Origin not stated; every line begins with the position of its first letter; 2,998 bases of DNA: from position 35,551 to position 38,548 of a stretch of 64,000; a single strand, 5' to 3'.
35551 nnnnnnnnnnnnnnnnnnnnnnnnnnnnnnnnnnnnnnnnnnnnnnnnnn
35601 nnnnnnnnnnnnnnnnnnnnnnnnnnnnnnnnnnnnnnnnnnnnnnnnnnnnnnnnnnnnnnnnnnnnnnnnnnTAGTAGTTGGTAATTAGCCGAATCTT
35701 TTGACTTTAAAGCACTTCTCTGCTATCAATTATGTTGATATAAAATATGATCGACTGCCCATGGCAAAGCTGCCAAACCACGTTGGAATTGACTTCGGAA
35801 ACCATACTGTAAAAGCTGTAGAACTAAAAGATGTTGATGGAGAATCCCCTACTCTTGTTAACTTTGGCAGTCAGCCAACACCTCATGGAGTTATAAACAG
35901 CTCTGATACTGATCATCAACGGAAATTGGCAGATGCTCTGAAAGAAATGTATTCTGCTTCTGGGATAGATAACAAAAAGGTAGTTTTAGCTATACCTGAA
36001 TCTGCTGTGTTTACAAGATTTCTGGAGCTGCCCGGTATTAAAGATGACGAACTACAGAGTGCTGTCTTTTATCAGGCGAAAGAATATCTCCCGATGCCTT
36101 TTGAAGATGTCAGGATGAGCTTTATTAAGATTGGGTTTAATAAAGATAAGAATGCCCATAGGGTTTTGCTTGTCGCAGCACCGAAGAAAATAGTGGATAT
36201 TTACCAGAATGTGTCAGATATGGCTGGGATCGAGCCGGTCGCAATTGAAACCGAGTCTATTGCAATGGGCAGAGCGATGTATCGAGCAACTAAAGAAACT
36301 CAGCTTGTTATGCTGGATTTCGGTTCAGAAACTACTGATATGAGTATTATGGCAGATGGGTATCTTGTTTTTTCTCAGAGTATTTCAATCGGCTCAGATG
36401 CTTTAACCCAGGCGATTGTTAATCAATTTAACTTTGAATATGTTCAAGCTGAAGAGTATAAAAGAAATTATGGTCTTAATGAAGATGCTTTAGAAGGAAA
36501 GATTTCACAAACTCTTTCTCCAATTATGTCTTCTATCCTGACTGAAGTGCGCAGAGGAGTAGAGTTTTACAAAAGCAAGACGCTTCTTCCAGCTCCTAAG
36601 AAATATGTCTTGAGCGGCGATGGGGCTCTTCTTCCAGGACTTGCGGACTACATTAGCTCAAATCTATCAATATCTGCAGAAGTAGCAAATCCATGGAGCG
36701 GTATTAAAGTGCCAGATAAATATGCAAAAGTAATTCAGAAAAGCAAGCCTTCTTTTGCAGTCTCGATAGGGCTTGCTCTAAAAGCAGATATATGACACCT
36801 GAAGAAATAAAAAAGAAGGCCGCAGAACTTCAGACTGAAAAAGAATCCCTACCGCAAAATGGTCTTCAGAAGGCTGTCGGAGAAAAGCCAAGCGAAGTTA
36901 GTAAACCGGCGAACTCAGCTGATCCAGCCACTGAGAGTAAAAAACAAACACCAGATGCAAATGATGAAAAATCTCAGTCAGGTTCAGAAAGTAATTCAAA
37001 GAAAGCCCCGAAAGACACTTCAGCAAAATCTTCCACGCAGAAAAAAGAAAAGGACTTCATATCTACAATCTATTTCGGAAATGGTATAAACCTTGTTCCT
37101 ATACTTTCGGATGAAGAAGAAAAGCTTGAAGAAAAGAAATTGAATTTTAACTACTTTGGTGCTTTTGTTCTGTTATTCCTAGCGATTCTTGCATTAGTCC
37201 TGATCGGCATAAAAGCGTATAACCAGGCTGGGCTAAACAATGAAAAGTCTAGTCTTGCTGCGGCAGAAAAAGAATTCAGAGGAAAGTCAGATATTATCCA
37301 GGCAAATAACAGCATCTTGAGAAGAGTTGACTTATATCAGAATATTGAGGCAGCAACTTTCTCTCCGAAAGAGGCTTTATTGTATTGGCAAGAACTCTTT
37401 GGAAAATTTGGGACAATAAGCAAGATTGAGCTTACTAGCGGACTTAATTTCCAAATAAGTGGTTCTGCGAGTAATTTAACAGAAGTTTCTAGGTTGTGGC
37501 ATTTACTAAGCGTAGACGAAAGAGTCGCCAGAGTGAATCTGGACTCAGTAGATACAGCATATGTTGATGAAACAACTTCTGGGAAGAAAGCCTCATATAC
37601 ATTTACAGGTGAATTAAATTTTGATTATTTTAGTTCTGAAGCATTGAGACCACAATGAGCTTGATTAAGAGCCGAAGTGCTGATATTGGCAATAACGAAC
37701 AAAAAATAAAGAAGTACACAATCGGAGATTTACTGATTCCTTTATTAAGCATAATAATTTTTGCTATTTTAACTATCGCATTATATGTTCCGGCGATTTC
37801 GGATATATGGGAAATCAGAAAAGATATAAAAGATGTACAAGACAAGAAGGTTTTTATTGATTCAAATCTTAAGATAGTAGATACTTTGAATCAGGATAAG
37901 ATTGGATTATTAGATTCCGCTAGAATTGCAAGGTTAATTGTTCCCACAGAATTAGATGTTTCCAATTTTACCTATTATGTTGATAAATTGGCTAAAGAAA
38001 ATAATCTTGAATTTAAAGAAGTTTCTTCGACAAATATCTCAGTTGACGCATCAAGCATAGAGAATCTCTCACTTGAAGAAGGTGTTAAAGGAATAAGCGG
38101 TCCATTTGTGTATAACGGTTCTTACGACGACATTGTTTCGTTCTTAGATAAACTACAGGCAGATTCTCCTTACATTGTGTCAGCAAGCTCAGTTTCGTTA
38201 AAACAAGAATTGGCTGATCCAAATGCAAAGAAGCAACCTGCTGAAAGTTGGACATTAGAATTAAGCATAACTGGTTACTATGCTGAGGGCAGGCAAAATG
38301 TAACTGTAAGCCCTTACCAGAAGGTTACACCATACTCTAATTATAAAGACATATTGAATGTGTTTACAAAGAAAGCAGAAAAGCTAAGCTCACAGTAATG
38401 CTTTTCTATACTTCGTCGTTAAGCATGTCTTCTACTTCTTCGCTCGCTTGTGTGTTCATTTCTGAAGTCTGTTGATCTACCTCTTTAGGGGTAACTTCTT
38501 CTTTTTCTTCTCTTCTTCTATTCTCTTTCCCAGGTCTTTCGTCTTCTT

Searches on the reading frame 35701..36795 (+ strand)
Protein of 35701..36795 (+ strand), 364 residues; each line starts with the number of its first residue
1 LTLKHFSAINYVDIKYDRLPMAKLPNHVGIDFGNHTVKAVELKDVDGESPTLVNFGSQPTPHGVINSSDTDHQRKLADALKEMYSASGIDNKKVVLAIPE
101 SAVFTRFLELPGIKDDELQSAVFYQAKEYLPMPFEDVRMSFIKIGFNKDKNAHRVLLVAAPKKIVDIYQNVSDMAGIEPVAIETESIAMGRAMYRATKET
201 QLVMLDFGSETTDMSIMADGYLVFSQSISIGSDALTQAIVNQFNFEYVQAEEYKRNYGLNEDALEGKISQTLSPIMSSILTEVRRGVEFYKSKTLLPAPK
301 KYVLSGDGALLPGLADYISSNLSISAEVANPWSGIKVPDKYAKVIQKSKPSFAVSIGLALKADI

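Call 4: search_protein_families(library=pfam, proteins=[window:35701-36795:+], max_evalue=0.1)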
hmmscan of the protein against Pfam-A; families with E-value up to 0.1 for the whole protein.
window:35701-36795:+ (364 aa): 5 families
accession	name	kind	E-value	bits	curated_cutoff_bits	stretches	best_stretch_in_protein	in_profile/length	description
PF11104.14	PilM_2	-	8.1e-54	183.3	27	1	29-361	1-338/340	Type IV pilus assembly protein PilM;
PF14450.12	FtsA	-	5.6e-14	53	31.8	1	203-357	1-127/127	Cell division protein FtsA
PF06723.19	MreB_Mbl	-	2.1e-11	43.7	27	1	141-246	81-191/327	MreB/Mbl protein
PF25216.1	Volactin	-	0.03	14.3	35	1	152-318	110-287/321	Volactin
PF00022.25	Actin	-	0.042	12.9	27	0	192-246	135-190/410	Actin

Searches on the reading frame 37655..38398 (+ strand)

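Call 4: search_protein_families(library=pfam, proteins=[window:37655-38398:+], max_evalue=0.1)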
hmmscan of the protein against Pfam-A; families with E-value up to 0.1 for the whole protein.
window:37655-38398:+ (247 aa): 1 family
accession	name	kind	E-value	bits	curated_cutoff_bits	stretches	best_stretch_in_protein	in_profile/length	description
PF10741.14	T2SSM_b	-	0.065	13.6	21.7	1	123-204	27-108/111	Type II secretion system (T2SS), protein M subtype b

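Call 6: search_protein_families(library=ncbifam, proteins=[window:37655-38398:+], max_evalue=0.1)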
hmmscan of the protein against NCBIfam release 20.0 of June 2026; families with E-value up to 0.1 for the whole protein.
window:37655-38398:+ (247 aa): 0 families
